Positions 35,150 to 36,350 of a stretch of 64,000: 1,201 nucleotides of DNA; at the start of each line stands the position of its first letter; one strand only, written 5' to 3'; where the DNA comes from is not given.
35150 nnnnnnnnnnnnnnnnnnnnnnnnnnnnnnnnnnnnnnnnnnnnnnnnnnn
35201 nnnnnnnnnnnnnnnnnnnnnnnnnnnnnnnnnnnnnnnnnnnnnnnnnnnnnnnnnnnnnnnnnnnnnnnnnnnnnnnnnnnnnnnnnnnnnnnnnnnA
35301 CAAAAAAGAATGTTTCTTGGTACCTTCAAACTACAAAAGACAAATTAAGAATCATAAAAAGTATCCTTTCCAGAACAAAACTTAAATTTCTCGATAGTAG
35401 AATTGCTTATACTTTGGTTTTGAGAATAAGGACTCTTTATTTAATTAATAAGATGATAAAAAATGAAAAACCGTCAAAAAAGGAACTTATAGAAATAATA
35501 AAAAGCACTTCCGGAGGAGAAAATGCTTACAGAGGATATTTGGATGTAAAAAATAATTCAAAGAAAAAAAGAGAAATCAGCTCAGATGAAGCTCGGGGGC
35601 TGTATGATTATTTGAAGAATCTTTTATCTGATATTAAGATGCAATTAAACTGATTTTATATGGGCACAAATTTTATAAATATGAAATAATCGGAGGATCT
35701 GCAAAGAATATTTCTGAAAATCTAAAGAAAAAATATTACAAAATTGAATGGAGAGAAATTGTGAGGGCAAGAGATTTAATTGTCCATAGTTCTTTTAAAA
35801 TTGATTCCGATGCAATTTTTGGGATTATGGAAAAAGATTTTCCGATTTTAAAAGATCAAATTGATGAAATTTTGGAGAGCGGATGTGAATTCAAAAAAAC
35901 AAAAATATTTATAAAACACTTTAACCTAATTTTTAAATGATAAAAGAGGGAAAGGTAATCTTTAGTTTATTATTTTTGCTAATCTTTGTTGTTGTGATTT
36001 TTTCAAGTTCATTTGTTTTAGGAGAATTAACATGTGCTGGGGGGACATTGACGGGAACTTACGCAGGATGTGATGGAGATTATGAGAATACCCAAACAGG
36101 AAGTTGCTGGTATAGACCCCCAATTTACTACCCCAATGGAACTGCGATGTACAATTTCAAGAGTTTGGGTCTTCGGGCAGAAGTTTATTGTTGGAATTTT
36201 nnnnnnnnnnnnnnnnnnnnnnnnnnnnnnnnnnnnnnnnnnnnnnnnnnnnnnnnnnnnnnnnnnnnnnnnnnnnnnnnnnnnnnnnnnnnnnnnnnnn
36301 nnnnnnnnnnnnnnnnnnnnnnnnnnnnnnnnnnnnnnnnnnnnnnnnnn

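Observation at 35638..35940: Start-less HepT/HEPN C-terminal half wedged between an MntA-like NTase and the giant surface-protein gene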

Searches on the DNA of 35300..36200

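Call 61: search_rna_families(source=window, start=35300, end=36200, threshold=evalue, max_evalue=1)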
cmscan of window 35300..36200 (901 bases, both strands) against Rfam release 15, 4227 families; matches with E-value up to 1: 0.
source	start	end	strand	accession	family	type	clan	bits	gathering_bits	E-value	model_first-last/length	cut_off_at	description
